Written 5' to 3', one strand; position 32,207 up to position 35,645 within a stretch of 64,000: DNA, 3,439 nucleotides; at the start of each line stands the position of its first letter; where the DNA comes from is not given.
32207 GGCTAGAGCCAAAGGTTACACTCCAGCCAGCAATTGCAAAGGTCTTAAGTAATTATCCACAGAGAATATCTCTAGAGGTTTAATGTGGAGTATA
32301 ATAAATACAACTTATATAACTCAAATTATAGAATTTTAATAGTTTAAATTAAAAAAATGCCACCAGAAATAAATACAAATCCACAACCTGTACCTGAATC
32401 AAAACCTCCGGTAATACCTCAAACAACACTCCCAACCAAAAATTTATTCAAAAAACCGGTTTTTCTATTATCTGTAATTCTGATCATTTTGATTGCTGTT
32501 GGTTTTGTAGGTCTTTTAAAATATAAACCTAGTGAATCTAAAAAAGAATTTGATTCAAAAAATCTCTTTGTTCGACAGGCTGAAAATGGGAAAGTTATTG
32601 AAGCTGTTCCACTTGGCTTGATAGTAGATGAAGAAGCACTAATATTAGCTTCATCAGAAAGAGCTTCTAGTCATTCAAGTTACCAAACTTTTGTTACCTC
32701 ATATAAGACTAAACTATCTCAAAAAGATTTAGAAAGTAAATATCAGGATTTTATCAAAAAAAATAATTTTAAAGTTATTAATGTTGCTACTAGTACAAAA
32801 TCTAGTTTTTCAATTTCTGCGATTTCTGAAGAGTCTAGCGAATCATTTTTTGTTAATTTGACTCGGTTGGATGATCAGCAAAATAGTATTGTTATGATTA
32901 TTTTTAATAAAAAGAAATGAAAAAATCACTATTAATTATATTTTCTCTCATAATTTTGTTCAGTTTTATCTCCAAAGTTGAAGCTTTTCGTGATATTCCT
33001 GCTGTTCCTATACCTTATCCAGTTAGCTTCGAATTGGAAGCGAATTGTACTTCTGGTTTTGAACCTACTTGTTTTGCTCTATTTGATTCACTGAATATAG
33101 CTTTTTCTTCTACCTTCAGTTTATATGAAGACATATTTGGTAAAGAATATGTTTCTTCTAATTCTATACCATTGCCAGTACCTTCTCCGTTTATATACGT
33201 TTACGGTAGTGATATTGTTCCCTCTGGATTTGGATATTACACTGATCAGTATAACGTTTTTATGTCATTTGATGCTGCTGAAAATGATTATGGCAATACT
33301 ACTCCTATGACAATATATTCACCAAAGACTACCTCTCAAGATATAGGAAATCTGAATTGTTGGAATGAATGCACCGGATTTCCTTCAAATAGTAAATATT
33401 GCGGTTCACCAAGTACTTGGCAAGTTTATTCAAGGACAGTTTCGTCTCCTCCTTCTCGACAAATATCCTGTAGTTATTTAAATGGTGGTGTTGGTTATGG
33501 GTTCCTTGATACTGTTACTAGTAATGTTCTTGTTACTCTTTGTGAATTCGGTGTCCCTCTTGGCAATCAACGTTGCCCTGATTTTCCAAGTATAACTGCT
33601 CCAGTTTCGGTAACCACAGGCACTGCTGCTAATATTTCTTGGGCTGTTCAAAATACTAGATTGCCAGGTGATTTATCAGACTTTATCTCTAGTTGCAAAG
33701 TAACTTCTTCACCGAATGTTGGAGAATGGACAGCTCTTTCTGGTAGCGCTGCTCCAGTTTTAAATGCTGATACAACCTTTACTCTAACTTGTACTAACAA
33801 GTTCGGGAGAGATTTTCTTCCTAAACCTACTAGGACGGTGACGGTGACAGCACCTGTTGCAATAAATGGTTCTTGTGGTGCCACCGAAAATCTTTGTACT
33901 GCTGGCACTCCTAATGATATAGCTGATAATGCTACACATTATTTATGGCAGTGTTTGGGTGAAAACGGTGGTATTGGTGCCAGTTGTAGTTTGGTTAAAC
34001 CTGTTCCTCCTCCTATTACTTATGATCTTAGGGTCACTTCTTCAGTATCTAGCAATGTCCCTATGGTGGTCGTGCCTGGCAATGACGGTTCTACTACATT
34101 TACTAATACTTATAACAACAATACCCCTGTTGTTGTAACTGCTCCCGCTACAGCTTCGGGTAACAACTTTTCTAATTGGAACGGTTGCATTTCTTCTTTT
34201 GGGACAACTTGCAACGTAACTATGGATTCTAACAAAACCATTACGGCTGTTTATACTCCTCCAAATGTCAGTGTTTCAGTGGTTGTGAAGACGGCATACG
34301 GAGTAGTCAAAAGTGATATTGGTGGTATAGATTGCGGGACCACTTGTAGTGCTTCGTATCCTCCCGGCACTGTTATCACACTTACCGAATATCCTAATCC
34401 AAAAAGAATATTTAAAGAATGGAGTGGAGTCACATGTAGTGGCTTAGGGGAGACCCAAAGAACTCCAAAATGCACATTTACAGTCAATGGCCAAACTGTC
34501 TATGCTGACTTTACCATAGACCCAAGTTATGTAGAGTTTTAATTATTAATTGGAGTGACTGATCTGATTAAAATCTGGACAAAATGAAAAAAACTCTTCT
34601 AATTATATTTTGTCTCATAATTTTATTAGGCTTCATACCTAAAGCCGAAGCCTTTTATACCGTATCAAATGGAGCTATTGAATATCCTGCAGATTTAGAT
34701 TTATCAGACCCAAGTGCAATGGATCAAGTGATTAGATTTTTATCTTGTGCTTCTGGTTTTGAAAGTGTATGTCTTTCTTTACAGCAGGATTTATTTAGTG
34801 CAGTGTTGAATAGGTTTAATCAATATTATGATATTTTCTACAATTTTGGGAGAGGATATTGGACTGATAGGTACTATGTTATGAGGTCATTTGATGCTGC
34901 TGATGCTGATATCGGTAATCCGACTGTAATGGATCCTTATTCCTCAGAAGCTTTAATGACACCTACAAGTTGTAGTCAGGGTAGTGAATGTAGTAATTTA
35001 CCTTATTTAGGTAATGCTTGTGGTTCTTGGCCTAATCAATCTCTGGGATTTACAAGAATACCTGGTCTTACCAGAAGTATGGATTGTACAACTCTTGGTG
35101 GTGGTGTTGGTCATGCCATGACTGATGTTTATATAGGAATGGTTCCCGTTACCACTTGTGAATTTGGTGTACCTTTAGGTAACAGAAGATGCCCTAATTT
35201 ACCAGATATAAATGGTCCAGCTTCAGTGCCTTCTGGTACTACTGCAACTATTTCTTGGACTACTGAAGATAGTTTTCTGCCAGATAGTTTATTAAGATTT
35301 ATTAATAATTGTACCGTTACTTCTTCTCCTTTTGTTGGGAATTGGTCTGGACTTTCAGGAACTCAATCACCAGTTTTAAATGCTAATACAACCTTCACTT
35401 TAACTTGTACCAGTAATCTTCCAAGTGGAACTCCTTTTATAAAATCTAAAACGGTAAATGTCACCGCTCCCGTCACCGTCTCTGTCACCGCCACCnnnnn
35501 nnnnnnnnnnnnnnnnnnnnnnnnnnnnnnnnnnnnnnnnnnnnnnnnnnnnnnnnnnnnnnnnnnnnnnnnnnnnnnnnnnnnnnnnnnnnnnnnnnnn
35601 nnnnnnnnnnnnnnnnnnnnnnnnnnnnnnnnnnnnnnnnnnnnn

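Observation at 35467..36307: Exact 223-bp in-frame duplication inside an 883-aa secreted protein gene; paralogous pair with conserved N/C termini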

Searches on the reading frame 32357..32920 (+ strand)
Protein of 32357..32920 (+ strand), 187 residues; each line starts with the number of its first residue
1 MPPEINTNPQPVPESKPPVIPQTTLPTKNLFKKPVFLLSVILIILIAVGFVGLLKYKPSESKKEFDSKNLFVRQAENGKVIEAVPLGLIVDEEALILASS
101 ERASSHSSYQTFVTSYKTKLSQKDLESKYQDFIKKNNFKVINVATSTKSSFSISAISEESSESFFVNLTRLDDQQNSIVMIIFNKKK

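Call 3: search_protein_families(library=pfam, proteins=[window:32357-32920:+], max_evalue=0.1)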
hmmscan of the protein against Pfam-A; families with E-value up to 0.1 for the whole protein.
window:32357-32920:+ (187 aa): 4 families
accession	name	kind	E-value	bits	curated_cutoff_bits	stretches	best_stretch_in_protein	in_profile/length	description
PF13107.11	DUF3964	-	0.019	15.8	27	0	37-76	54-93/109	Protein of unknown function (DUF3964)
PF13273.12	DUF4064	-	0.048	14.3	32.1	0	30-57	55-82/102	Protein of unknown function (DUF4064)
PF23431.1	BROMI_N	-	0.048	14.1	25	1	85-152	55-119/127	Broad-minded protein N-terminal domain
PF08785.16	Ku_PK_bind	-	0.065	13.9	25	0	105-165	62-119/120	Ku C terminal domain like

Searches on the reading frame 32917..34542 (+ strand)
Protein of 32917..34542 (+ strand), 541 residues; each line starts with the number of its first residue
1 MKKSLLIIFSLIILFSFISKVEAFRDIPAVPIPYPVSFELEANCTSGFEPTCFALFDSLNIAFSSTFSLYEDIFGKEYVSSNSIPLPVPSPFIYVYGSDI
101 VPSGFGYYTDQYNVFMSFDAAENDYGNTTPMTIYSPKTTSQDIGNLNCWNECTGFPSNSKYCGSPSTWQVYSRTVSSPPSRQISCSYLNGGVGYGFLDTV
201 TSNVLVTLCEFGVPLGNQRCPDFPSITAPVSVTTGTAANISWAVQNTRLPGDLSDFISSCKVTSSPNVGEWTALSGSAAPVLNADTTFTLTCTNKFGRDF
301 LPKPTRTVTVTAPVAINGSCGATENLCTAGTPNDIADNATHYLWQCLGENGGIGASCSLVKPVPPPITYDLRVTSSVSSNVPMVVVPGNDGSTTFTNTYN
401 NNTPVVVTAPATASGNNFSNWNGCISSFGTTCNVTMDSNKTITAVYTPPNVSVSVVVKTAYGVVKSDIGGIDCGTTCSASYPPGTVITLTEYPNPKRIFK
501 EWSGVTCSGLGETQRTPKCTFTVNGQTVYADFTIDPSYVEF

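Call 3: search_protein_families(library=pfam, proteins=[window:32917-34542:+], max_evalue=0.1)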
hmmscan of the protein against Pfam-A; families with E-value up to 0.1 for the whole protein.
window:32917-34542:+ (541 aa): 1 family
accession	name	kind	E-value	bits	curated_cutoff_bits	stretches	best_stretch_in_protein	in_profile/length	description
PF18998.6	Flg_new_2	-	7.9e-08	32.6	23.6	2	385-448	5-71/73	Divergent InlB B-repeat domain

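Call 4: search_protein_families(library=ncbifam, proteins=[window:32917-34542:+], max_evalue=0.1)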
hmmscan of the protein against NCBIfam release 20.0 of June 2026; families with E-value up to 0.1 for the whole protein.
window:32917-34542:+ (541 aa): 0 families

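Call 53: find_encoding_contigs(protein=window:32917-34539:+, flank=10000, max_places=10)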
Protein window:32917-34539:+ (541 aa): 6 contigs read that carry it; 3 places shown.
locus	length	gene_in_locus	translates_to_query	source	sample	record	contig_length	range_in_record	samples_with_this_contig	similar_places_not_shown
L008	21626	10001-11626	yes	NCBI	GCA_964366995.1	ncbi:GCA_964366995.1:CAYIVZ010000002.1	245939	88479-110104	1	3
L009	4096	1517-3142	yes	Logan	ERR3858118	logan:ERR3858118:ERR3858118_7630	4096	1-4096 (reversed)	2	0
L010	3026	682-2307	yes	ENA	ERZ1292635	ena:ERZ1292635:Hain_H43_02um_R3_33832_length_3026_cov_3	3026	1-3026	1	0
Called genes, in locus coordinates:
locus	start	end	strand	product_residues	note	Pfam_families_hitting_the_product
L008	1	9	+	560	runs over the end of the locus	PF00041:fn3 (weak), PF25059:FN3_DSCAM-DSCAML_C (faint), PF25788:Ig_Rha78A_N (faint), PF00041:fn3, PF01471:PG_binding_1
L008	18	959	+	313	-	-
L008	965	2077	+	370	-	-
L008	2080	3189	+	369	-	-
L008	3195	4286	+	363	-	-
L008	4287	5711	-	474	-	PF01406:tRNA-synt_1e, PF09334:tRNA-synt_1g (weak)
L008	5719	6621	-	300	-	PF01544:CorA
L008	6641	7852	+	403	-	PF00595:PDZ, PF13180:PDZ_2 (weak), PF17820:PDZ_6, PF03572:Peptidase_S41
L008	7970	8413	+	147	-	PF01281:Ribosomal_L9_N, PF03948:Ribosomal_L9_C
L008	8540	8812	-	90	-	PF01016:Ribosomal_L27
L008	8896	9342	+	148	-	-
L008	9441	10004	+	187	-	-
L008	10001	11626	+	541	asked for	PF18998:Flg_new_2 (faint)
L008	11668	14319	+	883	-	-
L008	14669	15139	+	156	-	-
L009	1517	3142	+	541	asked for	PF18998:Flg_new_2 (faint)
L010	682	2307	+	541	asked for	PF18998:Flg_new_2 (faint)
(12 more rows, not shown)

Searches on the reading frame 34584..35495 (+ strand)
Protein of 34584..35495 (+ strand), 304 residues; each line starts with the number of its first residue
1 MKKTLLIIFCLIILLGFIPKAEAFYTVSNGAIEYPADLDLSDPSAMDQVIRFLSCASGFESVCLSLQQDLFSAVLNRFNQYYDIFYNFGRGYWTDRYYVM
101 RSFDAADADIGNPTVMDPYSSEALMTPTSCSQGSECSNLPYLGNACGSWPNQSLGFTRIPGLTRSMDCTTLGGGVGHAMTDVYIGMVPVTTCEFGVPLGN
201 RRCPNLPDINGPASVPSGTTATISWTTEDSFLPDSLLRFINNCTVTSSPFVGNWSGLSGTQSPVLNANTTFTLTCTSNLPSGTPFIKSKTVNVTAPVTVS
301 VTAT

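Call 42: find_homologous_proteins(query=window:34647-35471:+)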
Query window:34647-35471:+ (275 aa): 2 proteins with E <= 0.001 among 478 candidates.
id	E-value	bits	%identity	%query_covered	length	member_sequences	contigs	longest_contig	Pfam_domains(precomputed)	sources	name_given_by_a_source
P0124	7.0e-46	175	40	100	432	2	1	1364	-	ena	-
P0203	5.8e-25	107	40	76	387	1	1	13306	-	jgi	jgi:hypothetical protein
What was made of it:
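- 34653..35198 (+): Cys-rich N-terminal orphan domain ending in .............. Function unknown. In 5.8 billion clusters only the paralog and one JGI protein (P0203) match (call 42).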

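Call 43: find_encoding_contigs(protein=P0203, flank=6000, max_places=3)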
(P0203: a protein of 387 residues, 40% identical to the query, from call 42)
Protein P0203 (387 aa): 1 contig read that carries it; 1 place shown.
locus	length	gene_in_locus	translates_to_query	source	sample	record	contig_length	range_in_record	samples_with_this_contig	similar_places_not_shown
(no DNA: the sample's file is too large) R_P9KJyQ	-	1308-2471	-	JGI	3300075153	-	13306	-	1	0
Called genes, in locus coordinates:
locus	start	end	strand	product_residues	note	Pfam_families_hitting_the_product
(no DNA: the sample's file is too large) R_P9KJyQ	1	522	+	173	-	?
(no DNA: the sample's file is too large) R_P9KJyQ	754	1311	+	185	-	-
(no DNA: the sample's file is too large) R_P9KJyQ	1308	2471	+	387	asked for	-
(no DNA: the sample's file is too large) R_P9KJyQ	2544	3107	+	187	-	-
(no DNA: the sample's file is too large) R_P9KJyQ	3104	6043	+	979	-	-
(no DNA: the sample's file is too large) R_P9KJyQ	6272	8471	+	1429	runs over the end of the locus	PF07705:CARDB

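Call 55: list_cluster_members(proteins=[window:34584-35495:+, window:35469-35687:+, window:35661-36113:+, window:36279-37232:+])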
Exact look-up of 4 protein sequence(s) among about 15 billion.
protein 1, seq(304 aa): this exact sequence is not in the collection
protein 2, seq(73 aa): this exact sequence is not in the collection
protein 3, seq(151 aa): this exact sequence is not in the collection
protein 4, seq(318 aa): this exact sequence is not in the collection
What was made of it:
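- Tried and rejected: The test is uninformative (call 55).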

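Call 79: predict_structure(alignment_id=A3)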
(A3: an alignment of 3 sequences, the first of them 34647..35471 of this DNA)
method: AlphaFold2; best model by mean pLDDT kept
length: 275 residues; sequences in the alignment: 3
mean_pLDDT: 45.5   pTM: 0.40
mean pLDDT of the five models: 45.5, 45.0, 43.2, 43.1, 42.6
residues with pLDDT >= 90: 32; 70-90: 30; 50-70: 12; < 50: 201
segments of 3 or more residues with pLDDT < 50: 1-184, 208-217, 258-264
pLDDT, mean of each block of 10 residues (from residue 1): 28 38 39 35 33 32 27 29 28 23 26 29 26 26 29 28 34 34 63 91 68 48 90 89 93 64 60 84
secondary structure, 60 per line:
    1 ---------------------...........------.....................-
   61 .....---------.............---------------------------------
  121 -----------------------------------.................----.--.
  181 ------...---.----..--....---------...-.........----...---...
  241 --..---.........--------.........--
elements in order: H22-32 H39-59 H61-65 H75-87 H156-172 E187-189 E202-205 E219-227 E232-234 E238-240 E248-256 E265-273
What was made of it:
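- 34653..35198 (+): AF2 pLDDT below 50 (call 79).
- Tried and rejected: AF2 with three sequences gave pLDDT below 50, so its fold and function remain unknown (call 79).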

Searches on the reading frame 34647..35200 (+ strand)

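Call 46: search_protein_families(library=pfam, proteins=[window:34647-35200:+], max_evalue=10)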
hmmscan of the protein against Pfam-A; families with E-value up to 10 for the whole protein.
window:34647-35200:+ (184 aa): 0 families
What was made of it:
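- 34653..35198 (+): No Pfam hit (call 46).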

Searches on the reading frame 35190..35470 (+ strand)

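Call 46: search_protein_families(library=pfam, proteins=[window:35190-35470:+], max_evalue=10)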
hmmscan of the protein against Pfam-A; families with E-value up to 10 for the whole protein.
window:35190-35470:+ (93 aa): 2 families
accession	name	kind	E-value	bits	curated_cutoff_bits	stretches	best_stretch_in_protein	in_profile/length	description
PF00047.31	ig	-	0.045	14.5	21.8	1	60-83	2-23/81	Immunoglobulin domain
PF13895.12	Ig_2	-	0.046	14.4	27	0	59-80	8-25/79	Immunoglobulin domain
